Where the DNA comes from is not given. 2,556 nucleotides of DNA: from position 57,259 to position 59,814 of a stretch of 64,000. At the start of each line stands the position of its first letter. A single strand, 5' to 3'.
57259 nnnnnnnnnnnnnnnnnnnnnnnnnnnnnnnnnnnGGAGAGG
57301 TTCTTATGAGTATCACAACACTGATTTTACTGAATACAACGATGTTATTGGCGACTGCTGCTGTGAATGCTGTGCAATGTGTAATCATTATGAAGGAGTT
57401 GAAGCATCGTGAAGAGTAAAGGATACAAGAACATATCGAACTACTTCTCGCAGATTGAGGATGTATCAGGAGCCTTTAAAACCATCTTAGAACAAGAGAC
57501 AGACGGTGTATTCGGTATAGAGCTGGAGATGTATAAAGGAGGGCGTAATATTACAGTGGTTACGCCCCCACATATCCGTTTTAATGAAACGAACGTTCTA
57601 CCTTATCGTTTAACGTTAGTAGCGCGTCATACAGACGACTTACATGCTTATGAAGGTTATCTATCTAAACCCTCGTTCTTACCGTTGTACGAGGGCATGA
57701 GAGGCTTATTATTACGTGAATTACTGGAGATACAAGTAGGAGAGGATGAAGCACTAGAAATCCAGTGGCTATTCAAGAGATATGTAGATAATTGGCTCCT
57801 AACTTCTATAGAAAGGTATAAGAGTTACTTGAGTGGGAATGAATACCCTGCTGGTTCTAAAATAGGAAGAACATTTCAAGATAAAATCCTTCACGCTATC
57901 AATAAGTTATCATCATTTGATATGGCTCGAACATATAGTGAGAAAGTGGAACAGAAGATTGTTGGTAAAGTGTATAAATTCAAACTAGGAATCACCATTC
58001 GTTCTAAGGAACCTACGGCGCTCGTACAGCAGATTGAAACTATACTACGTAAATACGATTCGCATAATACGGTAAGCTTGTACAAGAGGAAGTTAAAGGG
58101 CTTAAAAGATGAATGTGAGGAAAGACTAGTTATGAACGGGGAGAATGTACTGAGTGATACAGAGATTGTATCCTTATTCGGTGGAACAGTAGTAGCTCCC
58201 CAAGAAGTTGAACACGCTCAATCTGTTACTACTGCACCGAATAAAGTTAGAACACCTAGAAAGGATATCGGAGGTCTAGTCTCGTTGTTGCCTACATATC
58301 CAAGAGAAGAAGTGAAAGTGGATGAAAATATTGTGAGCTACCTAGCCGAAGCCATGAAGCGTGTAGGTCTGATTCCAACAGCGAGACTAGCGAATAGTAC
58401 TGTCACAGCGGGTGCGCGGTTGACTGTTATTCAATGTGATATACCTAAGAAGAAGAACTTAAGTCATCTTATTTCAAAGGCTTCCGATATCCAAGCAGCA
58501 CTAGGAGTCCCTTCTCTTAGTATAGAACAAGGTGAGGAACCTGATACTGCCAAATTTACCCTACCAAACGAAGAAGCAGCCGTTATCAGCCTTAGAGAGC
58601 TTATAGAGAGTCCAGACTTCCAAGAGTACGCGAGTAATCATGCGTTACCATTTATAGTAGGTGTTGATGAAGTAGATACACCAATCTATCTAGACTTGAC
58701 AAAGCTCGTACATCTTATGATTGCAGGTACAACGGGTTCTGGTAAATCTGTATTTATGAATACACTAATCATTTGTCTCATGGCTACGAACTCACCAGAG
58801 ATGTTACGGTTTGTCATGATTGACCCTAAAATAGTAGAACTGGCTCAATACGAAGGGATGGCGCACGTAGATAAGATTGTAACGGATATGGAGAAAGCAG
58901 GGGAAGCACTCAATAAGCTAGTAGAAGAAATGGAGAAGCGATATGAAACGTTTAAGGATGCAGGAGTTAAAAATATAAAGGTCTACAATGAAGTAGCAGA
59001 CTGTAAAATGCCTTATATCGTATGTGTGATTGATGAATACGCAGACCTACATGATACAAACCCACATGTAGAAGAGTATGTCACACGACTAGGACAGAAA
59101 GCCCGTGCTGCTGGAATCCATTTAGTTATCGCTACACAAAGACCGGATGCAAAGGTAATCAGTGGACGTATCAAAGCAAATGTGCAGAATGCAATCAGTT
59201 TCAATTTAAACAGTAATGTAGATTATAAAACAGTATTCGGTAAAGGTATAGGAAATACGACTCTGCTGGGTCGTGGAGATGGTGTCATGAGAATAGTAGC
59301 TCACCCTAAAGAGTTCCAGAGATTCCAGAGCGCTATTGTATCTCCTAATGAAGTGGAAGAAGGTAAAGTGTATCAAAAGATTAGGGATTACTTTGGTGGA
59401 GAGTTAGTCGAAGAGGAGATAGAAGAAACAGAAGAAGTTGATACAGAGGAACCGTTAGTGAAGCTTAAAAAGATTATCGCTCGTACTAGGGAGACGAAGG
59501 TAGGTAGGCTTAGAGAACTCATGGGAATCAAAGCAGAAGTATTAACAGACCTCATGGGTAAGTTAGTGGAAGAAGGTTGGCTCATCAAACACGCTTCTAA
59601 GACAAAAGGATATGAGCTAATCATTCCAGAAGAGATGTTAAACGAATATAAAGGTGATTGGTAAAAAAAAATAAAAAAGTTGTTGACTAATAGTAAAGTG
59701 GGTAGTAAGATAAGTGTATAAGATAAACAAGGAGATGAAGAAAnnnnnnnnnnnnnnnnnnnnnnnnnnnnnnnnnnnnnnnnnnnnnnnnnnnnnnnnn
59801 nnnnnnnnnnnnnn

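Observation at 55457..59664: Candidate phage-encoded membrane DNA-translocation module: small TM proteins, a polytopic membrane protein and a soluble FtsK/SpoIIIE-like motor with a gamma-type wHTH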

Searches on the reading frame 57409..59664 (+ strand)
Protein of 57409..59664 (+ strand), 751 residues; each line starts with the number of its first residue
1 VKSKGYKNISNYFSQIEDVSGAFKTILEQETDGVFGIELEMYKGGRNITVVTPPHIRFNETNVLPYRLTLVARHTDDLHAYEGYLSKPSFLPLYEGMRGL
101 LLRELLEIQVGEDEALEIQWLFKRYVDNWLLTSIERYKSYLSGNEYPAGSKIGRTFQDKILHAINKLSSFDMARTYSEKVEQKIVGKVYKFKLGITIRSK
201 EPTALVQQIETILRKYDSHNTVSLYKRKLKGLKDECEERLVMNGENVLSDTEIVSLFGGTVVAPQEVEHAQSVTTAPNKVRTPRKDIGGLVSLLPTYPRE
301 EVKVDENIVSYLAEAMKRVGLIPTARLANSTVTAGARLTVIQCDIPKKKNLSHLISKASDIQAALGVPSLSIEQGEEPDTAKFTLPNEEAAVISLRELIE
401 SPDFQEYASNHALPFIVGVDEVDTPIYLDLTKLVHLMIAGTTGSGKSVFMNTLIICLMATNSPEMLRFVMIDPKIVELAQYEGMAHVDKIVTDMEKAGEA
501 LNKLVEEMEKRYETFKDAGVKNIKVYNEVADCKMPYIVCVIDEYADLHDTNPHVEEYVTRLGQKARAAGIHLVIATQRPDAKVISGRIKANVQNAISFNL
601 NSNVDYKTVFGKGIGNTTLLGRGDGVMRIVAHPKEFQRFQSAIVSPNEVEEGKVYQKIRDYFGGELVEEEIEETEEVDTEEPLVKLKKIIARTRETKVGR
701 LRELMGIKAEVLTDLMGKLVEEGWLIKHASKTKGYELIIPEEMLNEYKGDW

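Call 3: search_protein_families(library=pfam, proteins=[window:57409-59664:+], max_evalue=0.01)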
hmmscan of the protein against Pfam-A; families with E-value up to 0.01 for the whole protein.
window:57409-59664:+ (751 aa): 4 families
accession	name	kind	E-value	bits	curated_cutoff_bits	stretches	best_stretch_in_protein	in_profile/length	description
PF01580.24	FtsK_SpoIIIE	-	8e-50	169.8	24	1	395-579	2-219/221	FtsK/SpoIIIE family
PF01935.23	DUF87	-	1.4e-06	29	23.2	1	420-547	8-100/220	Helicase HerA, central domain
PF12846.13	AAA_10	-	0.0017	17.9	27.5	1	434-475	22-59/362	AAA-like domain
PF19044.6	P-loop_TraG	-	0.0073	15.4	25.8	0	417-459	13-55/413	TraG P-loop domain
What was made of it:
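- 58306..59358 (+): g5 FtsK-type alpha/beta motor (aa ~300-650), with Walker A at 58726-58749, Walker B at 59020-59049 and the ATQRP motif at 59116-59148. Pfam FtsK_SpoIIIE 8e-50 (call 3).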

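Call 4: search_protein_families(library=phrogs, proteins=[window:57409-59664:+], max_evalue=0.01)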
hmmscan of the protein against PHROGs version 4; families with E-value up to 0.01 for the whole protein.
window:57409-59664:+ (751 aa): 8 families
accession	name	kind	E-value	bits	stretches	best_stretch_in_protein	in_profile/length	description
phrog_3551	-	moron, auxiliary metabolic gene and host takeover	0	1335.8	1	1-750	3-758/758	FtsK/SpoIIIE-like protein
phrog_1358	-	moron, auxiliary metabolic gene and host takeover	2.9e-88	297.8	1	332-733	504-925/1382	FtsK/SpoIIIE-like protein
phrog_2666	-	head and packaging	7.6e-12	45.6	1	434-609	322-493/555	terminase large subunit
phrog_24831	-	unknown function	2.4e-10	40.7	1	430-603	289-449/700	-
phrog_17074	-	unknown function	1.2e-08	35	1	416-616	184-399/621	-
phrog_7035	-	unknown function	1.4e-06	27.9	1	434-474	212-250/969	-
phrog_17958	-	moron, auxiliary metabolic gene and host takeover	1.8e-06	27.5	1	435-612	332-515/682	FtsK/SpoIIIE-like protein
phrog_31069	-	moron, auxiliary metabolic gene and host takeover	7.4e-05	22.3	1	437-658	305-540/742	FtsK/SpoIIIE-like protein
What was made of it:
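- Checked: g5, 57409-59664: 751 aa; Pfam FtsK_SpoIIIE 8e-50; phrog_3551 (calls 3, 4).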

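Call 6: search_dna_similar(query=window:57409-59664:+, collection=phages, mode=protein, max_rows=60, rows=spread)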
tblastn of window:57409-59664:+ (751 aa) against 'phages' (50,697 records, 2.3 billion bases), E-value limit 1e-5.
Records with a match: 342; places in all: 347; records where one place covers at least 80% of the query: 160.
Best place of each record, by identity: 95-99% 7; 90-95% 19; 80-90% 4; 60-80% 16; <60% 296.
By first word of the organism name: Bacillus 207; Mycobacterium 54; Bacteriophage 33; Listeria 10; Staphylococcus 8; Enterococcus 5; Ralstonia 5; Geobacillus 3; Clostridium 3; Acinetobacter 2; and 9 more.
By host as written in the record: - 46; Mycobacterium smegmatis mc2 155 43; Bacillus subtilis 28; Bacillus cereus 25; Bacillus megaterium 9; Listeria monocytogenes 9; Bacillus thuringiensis subsp. kurstaki 8; Bacillus subtilis BEST7003 8; and 91 more.
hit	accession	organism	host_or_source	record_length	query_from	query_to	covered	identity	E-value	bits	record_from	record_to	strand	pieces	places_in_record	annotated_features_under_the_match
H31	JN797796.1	Bacillus phage B5S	Bacillus cereus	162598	1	751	100%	97.9%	0e+0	1445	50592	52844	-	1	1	putative cell division protein FtsK/SpoIIIE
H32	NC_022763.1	Bacillus phage Spock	Bacillus thuringiensis subsp. Kurstaki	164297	1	751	100%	96.8%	0e+0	1427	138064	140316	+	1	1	FtsK/SpoIIIE-like protein | hypothetical protein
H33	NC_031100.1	Bacillus phage Phrodo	Bacillus thuringiensis subsp. kurstaki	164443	1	751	100%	92.4%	0e+0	1396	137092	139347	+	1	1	FtsK/SpoIIIE-like protein | hypothetical protein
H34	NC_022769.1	Bacillus phage BigBertha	Bacillus thuringiensis subsp. Kurstaki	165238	1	751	100%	92.3%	0e+0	1394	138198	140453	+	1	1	FtsK/SpoIIIE-like protein | hypothetical protein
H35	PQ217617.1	Bacillus phage Atlee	Bacillus thuringiensis subspecies ...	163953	1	751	100%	91.4%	0e+0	1378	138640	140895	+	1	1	FtsK-like DNA translocase | hypothetical protein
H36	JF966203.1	Bacillus phage Bastille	Bacillus cereus HER1399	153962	1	751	100%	75.6%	0e+0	1145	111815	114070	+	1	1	hypothetical protein | DNA-binding ATPase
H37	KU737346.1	Bacillus phage Vinny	Bacillus thuringiensis subsp. kurstaki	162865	1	751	100%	75.3%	0e+0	1139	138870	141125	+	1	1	DNA translocase | hypothetical protein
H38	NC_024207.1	Bacillus phage Evoli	-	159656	1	751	100%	74.9%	0e+0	1141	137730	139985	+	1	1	FtsK/SpoIIIE-like protein | hypothetical protein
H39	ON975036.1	Bacillus phage Thurquoise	Bacillus thuringiensis strain ATCC10792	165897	2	748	99%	57.2%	0e+0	849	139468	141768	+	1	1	DNA segregation ATPase | hypothetical protein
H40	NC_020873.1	Bacillus phage vB_BceM_Bc431v3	Bacillus cereus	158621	2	748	99%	56.4%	0e+0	838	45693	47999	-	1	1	orf098: FtsK/SpoIIIE-like protein | orf099: hypothetical protein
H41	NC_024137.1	Bacillus phage Bcp1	Bacillus cereus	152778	2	748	99%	56.2%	0e+0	839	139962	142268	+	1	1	FtsK/SpoIIIE-like protein | hypothetical protein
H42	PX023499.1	Bacillus phage PHZU0001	Bacillus sp.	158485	2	748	99%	55.9%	0e+0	847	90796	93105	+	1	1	record has no annotation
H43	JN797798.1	Bacillus phage BCU4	Bacillus cereus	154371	2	751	100%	55.6%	0e+0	816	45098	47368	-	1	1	putative cell division protein FtsK/SpoIIIE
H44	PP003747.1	Bacillus phage Z3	Bacillus cereus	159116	2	748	99%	55.5%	0e+0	842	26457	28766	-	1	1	putative FtsK/SpoIIIE-family protein | hypothetical protein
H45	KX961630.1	Bacillus phage QCM8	-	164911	2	748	99%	55.2%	0e+0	814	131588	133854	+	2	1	DNA translocase stage III sporulation protein (x2) | hypothetical protein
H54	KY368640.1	Bacillus phage vB_BsuM-Goe3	Bacillus subtilis Goe3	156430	6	748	99%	49.8%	0e+0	701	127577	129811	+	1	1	FtsK/SpoIIIE protein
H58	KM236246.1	Bacillus phage Moonbeam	Bacillus megaterium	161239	3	748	99%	40.7%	4e-165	534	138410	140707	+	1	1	FtsK/SpoIIIE protein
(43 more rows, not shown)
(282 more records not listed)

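Call 14: get_annotated_region(hit=H36, flank=6000)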
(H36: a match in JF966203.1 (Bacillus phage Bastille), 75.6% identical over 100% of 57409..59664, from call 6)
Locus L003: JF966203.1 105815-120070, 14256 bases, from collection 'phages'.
description: Bacillus phage Bastille, complete genome.
organism: Bacillus phage Bastille (NCBI taxid 57477)
taxonomy: Viruses; Duplodnaviria; Heunggongvirae; Uroviricota; Caudoviricetes; Herelleviridae; Bastillevirinae; Bastillevirus; Bastillevirus bastille
host: Bacillus cereus HER1399; source: -; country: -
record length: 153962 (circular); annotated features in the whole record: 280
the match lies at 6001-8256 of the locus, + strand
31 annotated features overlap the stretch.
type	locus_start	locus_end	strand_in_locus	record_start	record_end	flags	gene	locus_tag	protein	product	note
CDS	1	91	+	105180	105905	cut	-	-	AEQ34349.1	metal-dependent hydrolase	beta-lactamase family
CDS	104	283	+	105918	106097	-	-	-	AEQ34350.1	hypothetical protein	-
CDS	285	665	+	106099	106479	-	-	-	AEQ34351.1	hypothetical protein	-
CDS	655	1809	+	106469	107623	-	-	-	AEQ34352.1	hypothetical protein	-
CDS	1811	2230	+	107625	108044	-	-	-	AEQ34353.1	hypothetical protein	-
CDS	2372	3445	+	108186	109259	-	-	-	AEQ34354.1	hypothetical protein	-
CDS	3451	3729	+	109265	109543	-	-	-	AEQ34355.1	hypothetical protein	-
CDS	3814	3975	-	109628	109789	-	-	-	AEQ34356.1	hypothetical protein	-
CDS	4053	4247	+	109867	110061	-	-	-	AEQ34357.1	hypothetical protein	-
CDS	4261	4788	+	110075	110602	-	-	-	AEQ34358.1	hypothetical protein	-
CDS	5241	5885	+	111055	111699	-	-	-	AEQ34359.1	hypothetical protein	-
CDS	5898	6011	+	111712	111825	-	-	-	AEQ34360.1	DNA-binding ATPase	-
CDS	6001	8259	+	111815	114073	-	-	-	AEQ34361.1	hypothetical protein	similar to Cell_division_protein_FtsK and similar to DNA translocase (stage III sporulation protein)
CDS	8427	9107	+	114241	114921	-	-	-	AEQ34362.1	hypothetical protein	similar to viral A-type inclusion protein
CDS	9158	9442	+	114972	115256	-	-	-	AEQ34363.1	hypothetical protein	-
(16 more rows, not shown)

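Call 15: get_annotated_region(hit=H40, flank=6000)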
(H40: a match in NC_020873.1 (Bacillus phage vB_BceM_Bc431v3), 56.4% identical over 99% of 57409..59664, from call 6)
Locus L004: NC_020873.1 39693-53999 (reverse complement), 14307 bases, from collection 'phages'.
description: Bacillus cereus bacteriophage vB_BceM_Bc431v3, complete genome.
organism: Bacillus phage vB_BceM_Bc431v3 (NCBI taxid 1195072)
taxonomy: Viruses; Duplodnaviria; Heunggongvirae; Uroviricota; Caudoviricetes; Herelleviridae; Bastillevirinae; Caeruleovirus; Caeruleovirus Bc431
host: Bacillus cereus; source: -; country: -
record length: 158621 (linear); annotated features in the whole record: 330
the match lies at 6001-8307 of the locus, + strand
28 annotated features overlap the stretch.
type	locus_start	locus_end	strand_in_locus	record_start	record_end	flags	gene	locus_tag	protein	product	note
CDS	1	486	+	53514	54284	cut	orf109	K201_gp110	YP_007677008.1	RNA polymerase sigma factor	similar to ACL00354.1 Bcp26 [Bacillus phage Bcp1] and YP_003840016.1 RNA polymerase, sigma 28 subunit, FliA/WhiG ...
CDS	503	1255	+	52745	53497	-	orf108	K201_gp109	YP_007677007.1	RNA polymerase sigma factor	similar to ACL00355.1 Bcp25 [Bacillus phage Bcp1] and YP_001112465.1 FliA/WhiG family RNA polymerase sigma factor ...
CDS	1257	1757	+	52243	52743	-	orf107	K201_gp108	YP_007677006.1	sigma factor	-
CDS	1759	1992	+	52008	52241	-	orf106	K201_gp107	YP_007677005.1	hypothetical protein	-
regulatory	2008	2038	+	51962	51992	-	-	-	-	terminator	rho-independent terminator; discovered using TransTerm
CDS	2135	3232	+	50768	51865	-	orf105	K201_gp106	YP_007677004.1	partition protein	similar to ZP_04861681.1 conserved hypothetical protein [Clostridium botulinum D str. 1873] and YP_879207.1 ...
CDS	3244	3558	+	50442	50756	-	orf104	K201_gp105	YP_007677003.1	hypothetical protein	-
CDS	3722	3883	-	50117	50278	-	orf103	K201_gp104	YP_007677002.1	hypothetical protein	-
regulatory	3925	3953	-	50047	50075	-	-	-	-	promoter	similar to consensus SigG Bacillus promoter: gNATR(N18)ANNNTA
CDS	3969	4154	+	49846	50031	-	orf102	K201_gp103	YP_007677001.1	hypothetical protein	-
CDS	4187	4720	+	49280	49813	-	orf101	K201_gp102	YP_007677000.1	hypothetical protein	motifs: three transmembrane domains shown using TMHMM and Phobius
CDS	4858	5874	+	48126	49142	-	orf100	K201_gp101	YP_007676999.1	hypothetical protein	similar to ZP_04254516.1 hypothetical protein bcere0016_56800 [Bacillus cereus 95/8201] and ZP_04242683.1 hypothetical ...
CDS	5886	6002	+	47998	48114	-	orf099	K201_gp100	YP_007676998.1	hypothetical protein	-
CDS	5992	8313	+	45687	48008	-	orf098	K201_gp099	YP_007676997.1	FtsK/SpoIIIE-like protein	FtsK is a cell division protein from E. coli and the stage III sporulation protein E SpoIIIE which has roles in ...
CDS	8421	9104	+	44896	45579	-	orf097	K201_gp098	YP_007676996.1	hypothetical protein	-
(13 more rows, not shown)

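Call 16: get_annotated_region(hit=H54, flank=6000)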
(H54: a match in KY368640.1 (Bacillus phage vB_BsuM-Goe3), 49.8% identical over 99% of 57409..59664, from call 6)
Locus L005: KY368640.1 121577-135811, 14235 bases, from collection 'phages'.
description: Bacillus phage vB_BsuM-Goe3, complete genome.
organism: Bacillus phage vB_BsuM-Goe3 (NCBI taxid 1933063)
taxonomy: Viruses; Duplodnaviria; Heunggongvirae; Uroviricota; Caudoviricetes; Herelleviridae; Bastillevirinae; Grisebachstrassevirus; Grisebachstrassevirus goe3
host: Bacillus subtilis Goe3; source: sewage; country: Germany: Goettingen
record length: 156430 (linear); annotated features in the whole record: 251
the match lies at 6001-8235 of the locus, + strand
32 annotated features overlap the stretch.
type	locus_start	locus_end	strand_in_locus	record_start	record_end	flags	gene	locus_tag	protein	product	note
CDS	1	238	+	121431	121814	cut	-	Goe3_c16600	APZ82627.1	cytochrome c-type biogenesis protein CcmH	-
CDS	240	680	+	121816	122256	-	-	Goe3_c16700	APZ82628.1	hypothetical protein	-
CDS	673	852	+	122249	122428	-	-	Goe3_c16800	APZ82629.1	ribosome-binding factor A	-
CDS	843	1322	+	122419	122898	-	-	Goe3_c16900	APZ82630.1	hypothetical protein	-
CDS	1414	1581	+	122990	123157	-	-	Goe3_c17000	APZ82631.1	hypothetical protein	-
CDS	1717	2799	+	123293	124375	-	-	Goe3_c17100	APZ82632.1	plasmid segregation protein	-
CDS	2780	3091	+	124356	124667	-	-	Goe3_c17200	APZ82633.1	hypothetical protein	-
CDS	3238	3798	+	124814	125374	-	-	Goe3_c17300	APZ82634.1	M23 peptidase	-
CDS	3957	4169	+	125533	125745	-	-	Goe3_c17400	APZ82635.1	hypothetical protein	-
CDS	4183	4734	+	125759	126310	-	-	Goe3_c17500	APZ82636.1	hypothetical protein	putative membrane protein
CDS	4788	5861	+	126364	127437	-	-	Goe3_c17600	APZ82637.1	hypothetical protein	putative membrane protein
CDS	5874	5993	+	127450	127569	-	-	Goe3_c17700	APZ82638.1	hypothetical protein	putative membrane protein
CDS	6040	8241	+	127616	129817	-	-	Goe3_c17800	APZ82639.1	FtsK/SpoIIIE protein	-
CDS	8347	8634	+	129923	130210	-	-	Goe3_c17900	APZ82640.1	hypothetical protein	-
CDS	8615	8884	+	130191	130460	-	-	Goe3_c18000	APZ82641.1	hypothetical protein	-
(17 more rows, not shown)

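Call 17: get_annotated_region(hit=H58, flank=6000)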
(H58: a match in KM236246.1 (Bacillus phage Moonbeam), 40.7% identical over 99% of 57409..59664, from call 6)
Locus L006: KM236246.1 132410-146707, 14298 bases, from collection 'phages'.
description: Bacillus phage Moonbeam, complete genome.
organism: Bacillus phage Moonbeam (NCBI taxid 1540091)
taxonomy: Viruses; Duplodnaviria; Heunggongvirae; Uroviricota; Caudoviricetes; Herelleviridae; Bastillevirinae; Moonbeamvirus; Moonbeamvirus moonbeam
host: Bacillus megaterium; source: -; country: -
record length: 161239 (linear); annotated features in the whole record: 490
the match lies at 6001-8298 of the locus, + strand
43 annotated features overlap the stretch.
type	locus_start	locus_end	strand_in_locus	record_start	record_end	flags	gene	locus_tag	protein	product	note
CDS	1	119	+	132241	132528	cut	-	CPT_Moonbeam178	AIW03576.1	hypothetical protein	-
regulatory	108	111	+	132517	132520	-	-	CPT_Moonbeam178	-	ribosome_binding_site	-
CDS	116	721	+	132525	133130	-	-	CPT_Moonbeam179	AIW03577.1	hypothetical protein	-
regulatory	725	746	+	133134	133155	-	-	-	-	terminator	-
regulatory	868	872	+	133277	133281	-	-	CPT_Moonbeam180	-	ribosome_binding_site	-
CDS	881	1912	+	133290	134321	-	-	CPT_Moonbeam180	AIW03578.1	plasmid segregation protein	ParM-like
regulatory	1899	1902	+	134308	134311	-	-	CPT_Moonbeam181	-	ribosome_binding_site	-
CDS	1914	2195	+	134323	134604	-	-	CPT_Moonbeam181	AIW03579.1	hypothetical protein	-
CDS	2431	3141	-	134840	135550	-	-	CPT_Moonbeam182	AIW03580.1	HNH homing endonuclease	-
regulatory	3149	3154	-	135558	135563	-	-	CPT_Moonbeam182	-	ribosome_binding_site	-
regulatory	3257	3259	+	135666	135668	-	-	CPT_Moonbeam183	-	ribosome_binding_site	-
CDS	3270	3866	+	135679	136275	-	-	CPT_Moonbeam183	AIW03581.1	peptidase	-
regulatory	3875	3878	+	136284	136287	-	-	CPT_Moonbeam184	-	ribosome_binding_site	-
CDS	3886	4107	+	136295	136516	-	-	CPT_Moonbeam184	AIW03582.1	hypothetical protein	-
regulatory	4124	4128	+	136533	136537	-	-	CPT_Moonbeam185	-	ribosome_binding_site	-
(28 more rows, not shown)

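Call 19: search_protein_families(library=pfam, proteins=[L005:3238-3798:+], max_evalue=10)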
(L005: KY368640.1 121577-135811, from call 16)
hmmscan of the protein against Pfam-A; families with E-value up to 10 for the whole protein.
L005:3238-3798:+ (186 aa): 2 families
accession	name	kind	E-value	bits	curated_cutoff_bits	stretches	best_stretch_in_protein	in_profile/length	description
PF01551.29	Peptidase_M23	-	5e-27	94.4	28.7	1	20-115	2-96/96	Peptidase family M23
PF13533.13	Biotin_lipoyl_2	-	0.18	12.1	29.8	1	69-88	9-28/32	Biotin-lipoyl like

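Call 25: find_homologous_proteins(query=window:57409-59664:+, max_evalue=1e-60)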
Query window:57409-59664:+ (751 aa): 87 proteins with E <= 1e-60 among 8000 candidates.
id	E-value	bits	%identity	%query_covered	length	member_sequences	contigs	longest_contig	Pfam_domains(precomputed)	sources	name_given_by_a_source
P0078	0.0e+0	1556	92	100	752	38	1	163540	PF01935.24,PF01580.25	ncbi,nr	ncbi:ATPase FtsK/SpoIIIE [Bacillus phage Beyonphe]|nr:ATPase FtsK/SpoIIIE [Bacillus phage Beyonphe]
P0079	0.0e+0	1505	88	100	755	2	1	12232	PF01935.24,PF01580.25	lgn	-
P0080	0.0e+0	1495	87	100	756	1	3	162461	PF01935.24,PF01580.25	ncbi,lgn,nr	ncbi:membrane protein [Bacillus phage SWEP1]|nr:membrane protein [Bacillus phage SWEP1]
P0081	0.0e+0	1476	86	100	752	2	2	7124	PF01935.24,PF01580.25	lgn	-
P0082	0.0e+0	1470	85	100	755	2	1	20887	PF01935.24,PF01580.25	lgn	-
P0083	0.0e+0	1404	81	100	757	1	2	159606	PF01935.24,PF01580.25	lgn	-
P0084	0.0e+0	1277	76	100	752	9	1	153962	PF01580.25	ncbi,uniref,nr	ncbi:FtsK/SpoIIIE-like protein [Bacillus phage Bastille]|uniref:FtsK domain-containing protein n=1 T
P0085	0.0e+0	1257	74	100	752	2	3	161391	PF01580.25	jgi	-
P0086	0.0e+0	1089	65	100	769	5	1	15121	PF01580.25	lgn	-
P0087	0.0e+0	1071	64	100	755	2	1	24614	PF01580.25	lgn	-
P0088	3.4e-272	923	56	99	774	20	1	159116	PF01580.25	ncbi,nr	ncbi:putative FtsK/SpoIIIE-family protein [Bacillus phage Z3]|nr:putative FtsK/SpoIIIE-family protei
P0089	4.4e-272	923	58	99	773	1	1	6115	PF01580.25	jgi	-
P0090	9.9e-272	921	58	99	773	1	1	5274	PF01580.25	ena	-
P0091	1.4e-271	921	58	99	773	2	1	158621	PF01580.25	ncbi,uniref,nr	ncbi:FtsK_SpoIIIE-family protein [Bacillus phage vB_BceM_Bc431v3]|uniref:FtsK_SpoIIIE-family protein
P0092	2.7e-271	920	57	99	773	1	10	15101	PF01580.25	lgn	-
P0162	2.6e-119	418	35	95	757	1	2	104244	PF01047.29,PF01580.25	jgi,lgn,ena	-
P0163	1.8e-62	230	37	52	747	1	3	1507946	PF17854.7,PF13491.12,PF01580.25,PF09397.17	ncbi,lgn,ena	-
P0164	1.0e-60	224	38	51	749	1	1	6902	PF17854.7,PF13491.12,PF01580.25,PF09397.17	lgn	-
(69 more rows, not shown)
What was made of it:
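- Tried and rejected: The homologues were recovered with the full-length protein (call 25).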
